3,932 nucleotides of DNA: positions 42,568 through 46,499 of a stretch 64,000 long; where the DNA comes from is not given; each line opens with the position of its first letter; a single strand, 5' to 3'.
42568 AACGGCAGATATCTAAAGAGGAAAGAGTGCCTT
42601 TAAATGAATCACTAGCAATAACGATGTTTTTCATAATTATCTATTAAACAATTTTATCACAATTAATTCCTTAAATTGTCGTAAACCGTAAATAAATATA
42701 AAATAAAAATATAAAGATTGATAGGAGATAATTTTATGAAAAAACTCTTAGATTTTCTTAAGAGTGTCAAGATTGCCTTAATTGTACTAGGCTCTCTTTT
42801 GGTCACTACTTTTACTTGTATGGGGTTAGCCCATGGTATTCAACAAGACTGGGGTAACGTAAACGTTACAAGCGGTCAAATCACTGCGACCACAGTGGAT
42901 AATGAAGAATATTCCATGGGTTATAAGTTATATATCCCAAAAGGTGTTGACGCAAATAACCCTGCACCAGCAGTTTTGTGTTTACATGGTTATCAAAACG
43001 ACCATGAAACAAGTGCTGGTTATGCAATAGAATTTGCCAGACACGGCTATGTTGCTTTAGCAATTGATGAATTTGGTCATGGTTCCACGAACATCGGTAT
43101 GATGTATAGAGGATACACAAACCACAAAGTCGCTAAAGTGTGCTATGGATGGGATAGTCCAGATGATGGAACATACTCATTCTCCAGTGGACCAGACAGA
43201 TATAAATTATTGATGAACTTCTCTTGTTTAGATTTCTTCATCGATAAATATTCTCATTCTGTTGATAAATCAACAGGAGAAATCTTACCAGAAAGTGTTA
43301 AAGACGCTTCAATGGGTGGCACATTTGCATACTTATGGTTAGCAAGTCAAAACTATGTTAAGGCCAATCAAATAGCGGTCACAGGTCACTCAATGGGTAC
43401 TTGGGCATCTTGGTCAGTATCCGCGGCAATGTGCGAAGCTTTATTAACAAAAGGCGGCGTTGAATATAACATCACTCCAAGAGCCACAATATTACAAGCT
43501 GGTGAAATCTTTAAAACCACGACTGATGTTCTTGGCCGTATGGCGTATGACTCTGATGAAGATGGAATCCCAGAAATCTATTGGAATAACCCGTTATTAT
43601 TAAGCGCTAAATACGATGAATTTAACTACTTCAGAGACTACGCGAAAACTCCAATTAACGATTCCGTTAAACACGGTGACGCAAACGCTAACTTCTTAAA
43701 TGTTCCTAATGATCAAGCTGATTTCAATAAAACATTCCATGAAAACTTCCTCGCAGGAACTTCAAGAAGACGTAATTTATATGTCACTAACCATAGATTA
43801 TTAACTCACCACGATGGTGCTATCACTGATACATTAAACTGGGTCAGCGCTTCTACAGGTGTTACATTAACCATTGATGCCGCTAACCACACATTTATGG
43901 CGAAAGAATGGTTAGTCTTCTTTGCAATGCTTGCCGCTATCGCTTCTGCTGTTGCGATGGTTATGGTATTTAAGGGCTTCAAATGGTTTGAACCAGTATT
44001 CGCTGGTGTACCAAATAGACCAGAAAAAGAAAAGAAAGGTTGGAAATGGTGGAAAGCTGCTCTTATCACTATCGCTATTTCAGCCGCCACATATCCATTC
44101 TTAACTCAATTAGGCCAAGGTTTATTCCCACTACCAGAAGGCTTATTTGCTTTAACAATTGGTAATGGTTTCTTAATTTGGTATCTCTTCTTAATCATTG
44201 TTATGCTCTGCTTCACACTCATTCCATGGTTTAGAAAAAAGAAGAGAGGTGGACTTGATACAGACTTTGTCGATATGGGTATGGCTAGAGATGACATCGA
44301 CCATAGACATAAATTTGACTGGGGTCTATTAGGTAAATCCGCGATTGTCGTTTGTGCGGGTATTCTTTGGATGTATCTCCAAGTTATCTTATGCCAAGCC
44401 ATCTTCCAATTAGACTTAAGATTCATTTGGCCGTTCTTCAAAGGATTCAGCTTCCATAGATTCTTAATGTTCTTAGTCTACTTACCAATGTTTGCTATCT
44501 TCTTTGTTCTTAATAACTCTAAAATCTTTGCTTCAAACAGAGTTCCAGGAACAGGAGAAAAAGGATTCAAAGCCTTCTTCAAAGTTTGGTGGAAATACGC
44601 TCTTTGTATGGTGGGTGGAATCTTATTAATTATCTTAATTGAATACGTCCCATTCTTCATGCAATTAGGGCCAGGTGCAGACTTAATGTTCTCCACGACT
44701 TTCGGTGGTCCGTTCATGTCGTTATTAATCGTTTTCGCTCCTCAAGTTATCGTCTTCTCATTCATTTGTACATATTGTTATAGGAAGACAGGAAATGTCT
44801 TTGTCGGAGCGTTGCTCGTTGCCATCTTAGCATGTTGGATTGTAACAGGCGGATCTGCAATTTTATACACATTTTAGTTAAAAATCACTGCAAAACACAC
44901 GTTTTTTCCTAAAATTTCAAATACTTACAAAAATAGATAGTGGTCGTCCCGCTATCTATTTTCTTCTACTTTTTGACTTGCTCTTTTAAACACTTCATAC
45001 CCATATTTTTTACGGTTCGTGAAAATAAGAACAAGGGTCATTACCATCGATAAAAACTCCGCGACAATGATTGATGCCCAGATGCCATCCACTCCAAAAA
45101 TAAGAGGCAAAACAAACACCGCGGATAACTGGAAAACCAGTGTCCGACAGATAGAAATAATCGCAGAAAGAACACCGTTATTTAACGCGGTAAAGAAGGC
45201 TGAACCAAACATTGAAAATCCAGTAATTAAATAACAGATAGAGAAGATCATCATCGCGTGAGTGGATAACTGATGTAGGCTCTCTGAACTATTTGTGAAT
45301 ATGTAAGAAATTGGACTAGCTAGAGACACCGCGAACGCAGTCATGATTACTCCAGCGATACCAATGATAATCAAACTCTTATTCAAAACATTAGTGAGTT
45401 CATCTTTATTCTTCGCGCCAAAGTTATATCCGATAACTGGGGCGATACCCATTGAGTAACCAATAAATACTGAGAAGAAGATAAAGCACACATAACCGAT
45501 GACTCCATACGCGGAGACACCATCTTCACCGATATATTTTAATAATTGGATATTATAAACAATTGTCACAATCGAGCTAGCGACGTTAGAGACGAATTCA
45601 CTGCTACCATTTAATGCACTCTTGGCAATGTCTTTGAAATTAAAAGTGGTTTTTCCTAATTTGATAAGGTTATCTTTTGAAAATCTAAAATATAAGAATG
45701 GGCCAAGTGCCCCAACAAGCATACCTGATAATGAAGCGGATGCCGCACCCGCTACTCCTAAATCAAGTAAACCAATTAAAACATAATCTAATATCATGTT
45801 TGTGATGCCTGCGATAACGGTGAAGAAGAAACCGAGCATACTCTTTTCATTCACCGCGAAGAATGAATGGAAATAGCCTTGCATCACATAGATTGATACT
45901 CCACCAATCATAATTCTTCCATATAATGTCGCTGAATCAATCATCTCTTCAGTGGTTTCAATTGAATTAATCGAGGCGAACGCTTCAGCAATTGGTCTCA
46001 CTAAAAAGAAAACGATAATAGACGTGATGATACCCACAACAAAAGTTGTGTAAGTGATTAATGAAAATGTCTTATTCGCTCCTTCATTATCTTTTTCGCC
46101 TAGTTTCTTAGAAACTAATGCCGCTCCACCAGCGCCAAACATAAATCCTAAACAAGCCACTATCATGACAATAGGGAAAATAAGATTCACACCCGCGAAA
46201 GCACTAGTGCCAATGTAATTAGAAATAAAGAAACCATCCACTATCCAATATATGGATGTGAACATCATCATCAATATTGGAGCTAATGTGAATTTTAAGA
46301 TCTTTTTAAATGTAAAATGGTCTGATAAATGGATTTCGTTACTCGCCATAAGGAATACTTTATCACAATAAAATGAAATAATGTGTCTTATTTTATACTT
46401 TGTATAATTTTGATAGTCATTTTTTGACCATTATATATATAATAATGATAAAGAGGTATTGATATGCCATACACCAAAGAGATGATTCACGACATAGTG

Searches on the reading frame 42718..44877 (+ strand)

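Call 16: search_protein_families(library=pfam, proteins=[window:42718-44877:+], max_evalue=0.01)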
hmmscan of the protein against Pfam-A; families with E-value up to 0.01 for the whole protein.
window:42718-44877:+ (719 aa): 1 family
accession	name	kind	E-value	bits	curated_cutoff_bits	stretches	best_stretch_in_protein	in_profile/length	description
PF12146.15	Hydrolase_4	-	0.0046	16.7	27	0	81-125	2-46/239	Serine aminopeptidase, S33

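Call 58: search_protein_families(library=ncbifam, proteins=[window:42718-44877:+], max_evalue=0.1)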
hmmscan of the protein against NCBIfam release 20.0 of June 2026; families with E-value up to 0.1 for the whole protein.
window:42718-44877:+ (719 aa): 5 families
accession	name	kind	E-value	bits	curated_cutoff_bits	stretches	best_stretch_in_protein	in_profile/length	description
NF007857.0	PRK10566.1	equivalog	0.00097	19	201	1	78-124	22-68/249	esterase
NF050058.1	e_dPHAscl_type1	hypoth_equivalog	0.0042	16.6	150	1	65-100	6-39/276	extracellular catalytic domain type 1 short-chain-length polyhydroxyalkanoate depolymerase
NF011457.0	PRK14875.1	equivalog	0.018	14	307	0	50-124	112-172/372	acetoin dehydrogenase dihydrolipoyllysine-residue acetyltransferase subunit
TIGR03502.1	lipase_Pla1_cef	subfamily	0.023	12.8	383.9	1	84-132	447-495/790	VolA/Pla-1 family phospholipase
NF004514.1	PRK05855.1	equivalog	0.087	11.4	455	0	79-139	18-77/578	SDR family oxidoreductase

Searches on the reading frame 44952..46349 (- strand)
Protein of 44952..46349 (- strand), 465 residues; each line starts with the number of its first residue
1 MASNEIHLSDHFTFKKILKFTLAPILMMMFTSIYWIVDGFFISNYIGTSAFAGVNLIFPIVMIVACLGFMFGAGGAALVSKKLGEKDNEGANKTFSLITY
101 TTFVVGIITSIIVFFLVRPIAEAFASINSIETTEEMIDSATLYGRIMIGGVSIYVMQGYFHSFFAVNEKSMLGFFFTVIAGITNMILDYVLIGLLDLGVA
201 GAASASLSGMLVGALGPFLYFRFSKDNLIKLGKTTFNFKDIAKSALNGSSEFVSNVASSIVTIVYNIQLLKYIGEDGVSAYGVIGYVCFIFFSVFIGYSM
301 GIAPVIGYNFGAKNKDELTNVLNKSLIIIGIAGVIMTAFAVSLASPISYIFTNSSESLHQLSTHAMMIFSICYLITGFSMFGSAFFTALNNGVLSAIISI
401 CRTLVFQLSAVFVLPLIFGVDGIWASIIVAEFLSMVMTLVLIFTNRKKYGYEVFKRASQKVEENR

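Call 16: search_protein_families(library=pfam, proteins=[window:44952-46349:-], max_evalue=0.01)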
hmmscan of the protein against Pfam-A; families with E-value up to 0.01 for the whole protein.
window:44952-46349:- (465 aa): 3 families
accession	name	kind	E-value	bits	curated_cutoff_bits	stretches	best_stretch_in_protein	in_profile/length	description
PF01554.23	MatE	-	2.1e-35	122.2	24.9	2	25-190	3-161/161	MatE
PF01943.22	Polysacc_synt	-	1.5e-06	28.3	28.2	1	247-454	4-197/274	Polysaccharide biosynthesis protein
PF11158.13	DUF2938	-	8.5e-05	22.6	31.4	0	228-334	36-141/150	Protein of unknown function (DUF2938)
